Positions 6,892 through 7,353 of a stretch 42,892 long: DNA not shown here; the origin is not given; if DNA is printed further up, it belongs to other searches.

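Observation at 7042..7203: Hidden 53-aa Cys-containing peptide gene (precursor A1) on the minus strand, masked by a plus-strand shadow ORF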

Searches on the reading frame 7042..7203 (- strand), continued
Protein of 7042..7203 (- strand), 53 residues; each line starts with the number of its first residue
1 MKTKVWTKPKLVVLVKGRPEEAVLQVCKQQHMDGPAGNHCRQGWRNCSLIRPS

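Call 29: search_protein_families(library=ncbifam, proteins=[L035:1518-3518:+, L035:5361-6620:+, L035:6681-6992:+, L035:7026-7526:+, L035:7501-8649:+, L045:5290-7233:+, L045:7146-8405:+, L045:9477-9782:+, L045:10073-10594:+, L045:10598-11779:+], max_evalue=1e-10)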
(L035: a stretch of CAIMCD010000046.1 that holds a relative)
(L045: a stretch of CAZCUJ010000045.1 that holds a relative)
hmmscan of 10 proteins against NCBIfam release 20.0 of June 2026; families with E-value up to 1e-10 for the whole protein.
L035:1518-3518:+ (667 aa): 26 families (the best 25 are shown)
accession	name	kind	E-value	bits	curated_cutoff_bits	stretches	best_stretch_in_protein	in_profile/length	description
TIGR04545.1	rSAM_ahbD_hemeb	equivalog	7.4e-31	107.8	500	1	21-182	5-166/339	heme b synthase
TIGR04251.1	SCM_rSAM_ScmF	equivalog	2.3e-27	96.3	400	1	22-182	10-173/353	SynChlorMet cassette radical SAM/SPASM protein ScmF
TIGR04055.1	rSAM_NirJ2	equivalog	6.2e-27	95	500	1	23-335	7-317/326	putative heme d1 biosynthesis radical SAM protein NirJ2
TIGR03962.1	mycofact_rSAM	equivalog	4.3e-25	88.6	265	1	20-187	16-182/339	mycofactocin radical SAM maturase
TIGR04051.1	rSAM_NirJ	equivalog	1.4e-21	76.9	515.45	1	21-179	7-164/354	heme d1 biosynthesis radical SAM protein NirJ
TIGR04546.1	rSAM_ahbC_deAc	equivalog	6.2e-21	74.6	650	1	21-174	44-196/390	12,18-didecarboxysiroheme deacetylase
TIGR02668.1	moaA_archaeal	equivalog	3.2e-20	72.3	325.25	1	20-180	14-175/303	GTP 3',8-cyclase MoaA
TIGR04054.1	rSAM_NirJ1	equivalog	1.1e-19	70.3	650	1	22-178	42-197/387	putative heme d1 biosynthesis radical SAM protein NirJ1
TIGR02666.1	moaA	equivalog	3.6e-19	68.9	284.05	1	21-187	15-189/336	GTP 3',8-cyclase MoaA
NF001199.0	PRK00164.2-1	equivalog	4.6e-19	68.7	231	1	20-177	16-174/308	GTP 3',8-cyclase MoaA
TIGR04347.1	pseudo_SAM_Halo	equivalog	3.1e-18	66.2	525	1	22-162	44-183/390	TIGR04347 family pseudo-SAM/SPASM protein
TIGR04053.2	TIGR04053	equivalog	3.2e-18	66.1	395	1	22-181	14-176/366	TIGR04053 family radical SAM/SPASM domain-containing protein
TIGR04250.1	SCM_rSAM_ScmE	equivalog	1.2e-17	63.9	400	1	19-177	6-164/358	SynChlorMet cassette radical SAM/SPASM protein ScmE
TIGR02109.1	PQQ_syn_pqqE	equivalog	1.8e-17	63.3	381.35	1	15-182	6-173/358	pyrroloquinoline quinone biosynthesis protein PqqE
TIGR04340.1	rSAM_ACGX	hypoth_equivalog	6e-17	61.9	400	1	20-163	7-154/341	radical SAM/SPASM domain protein, ACGX system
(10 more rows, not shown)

L035:5361-6620:+ (420 aa): 20 families
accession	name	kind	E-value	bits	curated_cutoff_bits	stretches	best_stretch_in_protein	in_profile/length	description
TIGR04545.1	rSAM_ahbD_hemeb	equivalog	1.3e-24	87.3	500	1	56-200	4-144/339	heme b synthase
TIGR04055.1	rSAM_NirJ2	equivalog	4.6e-21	75.7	500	1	58-226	6-169/326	putative heme d1 biosynthesis radical SAM protein NirJ2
TIGR04546.1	rSAM_ahbC_deAc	equivalog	1.2e-20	73.7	650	1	55-191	42-173/390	12,18-didecarboxysiroheme deacetylase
NF045574.1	sacti_mat_StsB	exception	5.9e-20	71.5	625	1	43-195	88-233/466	StsB family radical SAM/SPASM domain sactipeptide maturase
TIGR04251.1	SCM_rSAM_ScmF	equivalog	2.4e-19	70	400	1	51-189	3-140/353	SynChlorMet cassette radical SAM/SPASM protein ScmF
TIGR04347.1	pseudo_SAM_Halo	equivalog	6e-19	68.6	525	1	57-189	43-170/390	TIGR04347 family pseudo-SAM/SPASM protein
TIGR04250.1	SCM_rSAM_ScmE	equivalog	1.8e-17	63.3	400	1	53-200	4-147/358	SynChlorMet cassette radical SAM/SPASM protein ScmE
TIGR03962.1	mycofact_rSAM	equivalog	6.3e-16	58.5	265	1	56-309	16-259/339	mycofactocin radical SAM maturase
TIGR02668.1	moaA_archaeal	equivalog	1e-15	57.5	325.25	1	51-188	9-141/303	GTP 3',8-cyclase MoaA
NF050035.1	rSAM_WgK_link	exception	2e-15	56.7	650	1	53-197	10-150/367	radical SAM/SPASM peptide maturase WgkB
TIGR02109.1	PQQ_syn_pqqE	equivalog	8.6e-15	54.5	381.35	1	55-197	10-148/358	pyrroloquinoline quinone biosynthesis protein PqqE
TIGR04054.1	rSAM_NirJ1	equivalog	6.5e-14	51.3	650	1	55-187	39-166/387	putative heme d1 biosynthesis radical SAM protein NirJ1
NF001199.0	PRK00164.2-1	equivalog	6.9e-14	51.7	231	1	54-183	14-138/308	GTP 3',8-cyclase MoaA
TIGR04051.1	rSAM_NirJ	equivalog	1.3e-12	47.3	515.45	1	57-195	7-140/354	heme d1 biosynthesis radical SAM protein NirJ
TIGR02666.1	moaA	equivalog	2.1e-12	46.7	284.05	1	54-174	12-134/336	GTP 3',8-cyclase MoaA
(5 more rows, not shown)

L035:6681-6992:+ (104 aa): 0 families

L035:7026-7526:+ (167 aa): 1 family
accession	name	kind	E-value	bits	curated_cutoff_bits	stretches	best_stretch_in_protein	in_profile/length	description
TIGR02228.1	sigpep_I_arch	equivalog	1.2e-12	48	51.85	1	42-118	37-119/158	signal peptidase I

L035:7501-8649:+ (383 aa): 29 families (the best 25 are shown)
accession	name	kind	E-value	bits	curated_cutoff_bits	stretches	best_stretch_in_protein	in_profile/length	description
TIGR04545.1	rSAM_ahbD_hemeb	equivalog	4.8e-29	101.9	500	1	44-206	4-163/339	heme b synthase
TIGR04546.1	rSAM_ahbC_deAc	equivalog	2.8e-24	85.7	650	1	44-208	43-203/390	12,18-didecarboxysiroheme deacetylase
NF045574.1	sacti_mat_StsB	exception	1.9e-23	83.1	625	1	38-206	94-257/466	StsB family radical SAM/SPASM domain sactipeptide maturase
TIGR04250.1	SCM_rSAM_ScmE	equivalog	3.8e-23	82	400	1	41-368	4-343/358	SynChlorMet cassette radical SAM/SPASM protein ScmE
TIGR04051.1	rSAM_NirJ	equivalog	4.7e-23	81.7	515.45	1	46-215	8-173/354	heme d1 biosynthesis radical SAM protein NirJ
TIGR04053.2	TIGR04053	equivalog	1.8e-22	80.1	395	1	43-205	11-173/366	TIGR04053 family radical SAM/SPASM domain-containing protein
TIGR02668.1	moaA_archaeal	equivalog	6.5e-22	77.9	325.25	1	39-214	9-182/303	GTP 3',8-cyclase MoaA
TIGR04055.1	rSAM_NirJ2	equivalog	8.5e-22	78.1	500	1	45-361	5-313/326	putative heme d1 biosynthesis radical SAM protein NirJ2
TIGR04340.1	rSAM_ACGX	hypoth_equivalog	1.7e-21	76.8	400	1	39-362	2-329/341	radical SAM/SPASM domain protein, ACGX system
TIGR04133.1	rSAM_w_lipo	hypoth_equivalog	1.9e-21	76.4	425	1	33-363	17-341/350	TIGR04133 family radical SAM/SPASM protein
TIGR03962.1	mycofact_rSAM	equivalog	5.3e-21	75.2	265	1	41-202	13-170/339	mycofactocin radical SAM maturase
TIGR04347.1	pseudo_SAM_Halo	equivalog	2.2e-20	73.3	525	1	42-216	40-210/390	TIGR04347 family pseudo-SAM/SPASM protein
TIGR04251.1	SCM_rSAM_ScmF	equivalog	8.2e-20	71.5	400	1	45-376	9-344/353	SynChlorMet cassette radical SAM/SPASM protein ScmF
NF001199.0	PRK00164.2-1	equivalog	2e-19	69.9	231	1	38-207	10-177/308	GTP 3',8-cyclase MoaA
TIGR02666.1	moaA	equivalog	4.7e-19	68.5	284.05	1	44-224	14-198/336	GTP 3',8-cyclase MoaA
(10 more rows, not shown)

L045:5290-7233:+ (648 aa): 27 families (the best 25 are shown)
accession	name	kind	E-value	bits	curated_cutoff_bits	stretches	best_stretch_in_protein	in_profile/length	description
TIGR04545.1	rSAM_ahbD_hemeb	equivalog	3.9e-31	108.7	500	1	27-184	5-166/339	heme b synthase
TIGR03962.1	mycofact_rSAM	equivalog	2.9e-28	99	265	1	26-319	16-309/339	mycofactocin radical SAM maturase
TIGR04055.1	rSAM_NirJ2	equivalog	8.1e-26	91.3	500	1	27-180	5-161/326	putative heme d1 biosynthesis radical SAM protein NirJ2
TIGR04051.1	rSAM_NirJ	equivalog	5e-23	81.6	515.45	1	27-181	7-164/354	heme d1 biosynthesis radical SAM protein NirJ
TIGR04251.1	SCM_rSAM_ScmF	equivalog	1.9e-22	80.1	400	1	28-184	10-173/353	SynChlorMet cassette radical SAM/SPASM protein ScmF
NF045574.1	sacti_mat_StsB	exception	8.7e-21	74.3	625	1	28-184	102-260/466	StsB family radical SAM/SPASM domain sactipeptide maturase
TIGR04250.1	SCM_rSAM_ScmE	equivalog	7.1e-20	71.2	400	1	25-179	6-164/358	SynChlorMet cassette radical SAM/SPASM protein ScmE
TIGR03977.1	rSAM_pair_HxsC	equivalog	1.8e-19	69.7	267.9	1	27-178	30-188/292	His-Xaa-Ser system radical SAM maturase HxsC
TIGR04054.1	rSAM_NirJ1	equivalog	3.5e-19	68.7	650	1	28-181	42-198/387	putative heme d1 biosynthesis radical SAM protein NirJ1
TIGR04053.2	TIGR04053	equivalog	1.2e-18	67.6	395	1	27-182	13-175/366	TIGR04053 family radical SAM/SPASM domain-containing protein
TIGR04546.1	rSAM_ahbC_deAc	equivalog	1.9e-18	66.4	650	1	27-157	44-177/390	12,18-didecarboxysiroheme deacetylase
TIGR03961.1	rSAM_PTO1314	hypoth_equivalog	8.3e-17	61.5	306.05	1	18-185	19-183/332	PTO1314 family radical SAM protein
TIGR04347.1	pseudo_SAM_Halo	equivalog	1.2e-16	61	525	1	27-156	43-175/390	TIGR04347 family pseudo-SAM/SPASM protein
TIGR02668.1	moaA_archaeal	equivalog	1.2e-16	60.6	325.25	1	26-176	14-169/303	GTP 3',8-cyclase MoaA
TIGR02109.1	PQQ_syn_pqqE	equivalog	1.8e-16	60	381.35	1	20-184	5-173/358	pyrroloquinoline quinone biosynthesis protein PqqE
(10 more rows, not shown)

L045:7146-8405:+ (420 aa): 18 families
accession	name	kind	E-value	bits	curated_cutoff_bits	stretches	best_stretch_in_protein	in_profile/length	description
NF045574.1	sacti_mat_StsB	exception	9e-24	84.1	625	1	50-372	91-402/466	StsB family radical SAM/SPASM domain sactipeptide maturase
TIGR04251.1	SCM_rSAM_ScmF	equivalog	2.2e-21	76.6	400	1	57-201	6-149/353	SynChlorMet cassette radical SAM/SPASM protein ScmF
TIGR04545.1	rSAM_ahbD_hemeb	equivalog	2e-18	66.9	500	1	59-204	4-145/339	heme b synthase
TIGR04055.1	rSAM_NirJ2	equivalog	3.7e-17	62.9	500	1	61-222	6-162/326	putative heme d1 biosynthesis radical SAM protein NirJ2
TIGR02668.1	moaA_archaeal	equivalog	1.1e-15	57.4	325.25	1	57-198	12-148/303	GTP 3',8-cyclase MoaA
TIGR04546.1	rSAM_ahbC_deAc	equivalog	1.2e-15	57.2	650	1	60-201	44-180/390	12,18-didecarboxysiroheme deacetylase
TIGR04250.1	SCM_rSAM_ScmE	equivalog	4e-15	55.6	400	1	57-203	5-147/358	SynChlorMet cassette radical SAM/SPASM protein ScmE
NF001199.0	PRK00164.2-1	equivalog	1.1e-14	54.3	231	1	57-177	14-130/308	GTP 3',8-cyclase MoaA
TIGR03962.1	mycofact_rSAM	equivalog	1.2e-14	54.3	265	1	57-379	14-327/339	mycofactocin radical SAM maturase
TIGR04347.1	pseudo_SAM_Halo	equivalog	2.7e-14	53.3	525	1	60-202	43-184/390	TIGR04347 family pseudo-SAM/SPASM protein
TIGR04051.1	rSAM_NirJ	equivalog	6.9e-14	51.6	515.45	1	60-202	7-144/354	heme d1 biosynthesis radical SAM protein NirJ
TIGR02109.1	PQQ_syn_pqqE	equivalog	1.6e-13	50.3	381.35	1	58-185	10-133/358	pyrroloquinoline quinone biosynthesis protein PqqE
TIGR02666.1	moaA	equivalog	2.4e-12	46.5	284.05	1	58-152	13-111/336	GTP 3',8-cyclase MoaA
NF050035.1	rSAM_WgK_link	exception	3.4e-12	46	650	1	57-190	11-140/367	radical SAM/SPASM peptide maturase WgkB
NF038283.1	viperin_w_prok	equivalog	5.3e-12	45.5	180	1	61-150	8-101/281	viperin family antiviral radical SAM protein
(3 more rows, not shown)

L045:9477-9782:+ (102 aa): 0 families

L045:10073-10594:+ (174 aa): 1 family
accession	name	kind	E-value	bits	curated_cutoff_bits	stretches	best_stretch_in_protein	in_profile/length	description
TIGR02228.1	sigpep_I_arch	equivalog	1.7e-13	50.7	51.85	1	54-130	38-119/158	signal peptidase I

L045:10598-11779:+ (394 aa): 27 families (the best 25 are shown)
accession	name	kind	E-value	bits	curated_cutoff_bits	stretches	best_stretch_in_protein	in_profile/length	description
TIGR04545.1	rSAM_ahbD_hemeb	equivalog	2.2e-25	89.8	500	1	34-196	5-164/339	heme b synthase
TIGR04051.1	rSAM_NirJ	equivalog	8.1e-24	84.2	515.45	1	35-224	8-190/354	heme d1 biosynthesis radical SAM protein NirJ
TIGR04250.1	SCM_rSAM_ScmE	equivalog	1e-23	83.9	400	1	30-193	4-164/358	SynChlorMet cassette radical SAM/SPASM protein ScmE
TIGR02668.1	moaA_archaeal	equivalog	2.2e-23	82.7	325.25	1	25-199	6-178/303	GTP 3',8-cyclase MoaA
TIGR04546.1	rSAM_ahbC_deAc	equivalog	8.4e-23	80.8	650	1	34-197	44-203/390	12,18-didecarboxysiroheme deacetylase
NF045574.1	sacti_mat_StsB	exception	1.2e-22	80.4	625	1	35-194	102-256/466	StsB family radical SAM/SPASM domain sactipeptide maturase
NF001199.0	PRK00164.2-1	equivalog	2.2e-21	76.3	231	1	25-197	8-178/308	GTP 3',8-cyclase MoaA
TIGR04340.1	rSAM_ACGX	hypoth_equivalog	3.2e-21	75.9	400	1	28-255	2-221/341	radical SAM/SPASM domain protein, ACGX system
TIGR04347.1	pseudo_SAM_Halo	equivalog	4.5e-21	75.5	525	1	33-222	42-224/390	TIGR04347 family pseudo-SAM/SPASM protein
TIGR03962.1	mycofact_rSAM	equivalog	7.5e-21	74.7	265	1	30-196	13-175/339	mycofactocin radical SAM maturase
TIGR02666.1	moaA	equivalog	2e-20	73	284.05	1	25-199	6-185/336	GTP 3',8-cyclase MoaA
TIGR04053.2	TIGR04053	equivalog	1.2e-19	70.8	395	1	34-195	13-174/366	TIGR04053 family radical SAM/SPASM domain-containing protein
TIGR04251.1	SCM_rSAM_ScmF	equivalog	1.4e-19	70.7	400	1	35-199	10-174/353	SynChlorMet cassette radical SAM/SPASM protein ScmF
TIGR04054.1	rSAM_NirJ1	equivalog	1.5e-18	66.6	650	1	34-200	41-203/387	putative heme d1 biosynthesis radical SAM protein NirJ1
TIGR04055.1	rSAM_NirJ2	equivalog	2.3e-18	66.8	500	1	35-345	6-307/326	putative heme d1 biosynthesis radical SAM protein NirJ2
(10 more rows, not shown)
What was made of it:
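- Closest known: SynChlorMet. Different: The same holds for the Chlorobiaceae and Methanospirillum loci (call 29).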

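Call 51: search_protein_representatives(alignment_id=A2)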
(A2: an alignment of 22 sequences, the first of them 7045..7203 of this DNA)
Query: 22 sequences, 53 profile positions. Proteins with E-value up to 0.001 (for the whole library): 2250; up to 1e-10: 51; up to 1e-30: 0. The best 150 are listed.
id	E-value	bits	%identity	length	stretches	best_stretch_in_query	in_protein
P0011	2.9e-24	100.9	-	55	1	1-51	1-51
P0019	4.6e-21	90.6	-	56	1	1-50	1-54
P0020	2.7e-20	88.2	-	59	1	1-53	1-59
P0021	2.6e-19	85.0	-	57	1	1-52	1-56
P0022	3.8e-18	81.3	-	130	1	1-43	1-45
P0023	7.3e-18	80.4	-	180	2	2-50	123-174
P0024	1.5e-15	73.0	-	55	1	1-48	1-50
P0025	1.5e-14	69.8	-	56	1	1-51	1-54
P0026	3.5e-14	68.6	-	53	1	1-51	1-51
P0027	4.2e-14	68.4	-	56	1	3-53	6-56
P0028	1.1e-13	67.0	-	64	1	1-48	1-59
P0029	2.6e-13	65.8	-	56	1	1-53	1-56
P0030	3.8e-13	65.3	-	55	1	3-53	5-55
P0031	5.2e-13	64.8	-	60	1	3-53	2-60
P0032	6.3e-13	64.6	-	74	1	1-44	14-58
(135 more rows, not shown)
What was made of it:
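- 2,250 50%-identity clusters at E<=1e-3 (call 51).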

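Call 74: list_cluster_members(proteins=[window:7045-7203:-, window:9736-9894:-, window:6982-7224:+])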
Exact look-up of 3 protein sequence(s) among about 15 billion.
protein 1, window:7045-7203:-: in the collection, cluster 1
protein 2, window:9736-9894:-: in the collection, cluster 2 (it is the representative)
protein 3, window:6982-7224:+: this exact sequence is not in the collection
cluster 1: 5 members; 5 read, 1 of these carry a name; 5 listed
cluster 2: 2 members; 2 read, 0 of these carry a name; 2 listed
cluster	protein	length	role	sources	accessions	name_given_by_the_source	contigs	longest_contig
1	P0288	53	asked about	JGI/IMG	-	-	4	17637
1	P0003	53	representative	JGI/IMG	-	-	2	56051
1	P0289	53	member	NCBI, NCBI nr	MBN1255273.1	MAG: hypothetical protein JXA50_08375 [Deltaproteobacteria bacterium] | hypothetical protein [Deltaproteobacteria bacterium]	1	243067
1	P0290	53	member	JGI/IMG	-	-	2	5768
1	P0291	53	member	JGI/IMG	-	-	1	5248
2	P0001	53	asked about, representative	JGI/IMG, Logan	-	-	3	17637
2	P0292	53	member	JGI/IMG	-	-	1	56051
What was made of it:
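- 6982..7227 (+): 81-aa plus-strand shadow ORF. Not a gene. Its product is absent from 15 billion public proteins (call 74).
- The exact protein is called by IMG, and the NCBI homolog is MBN1255273.1 (call 74).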
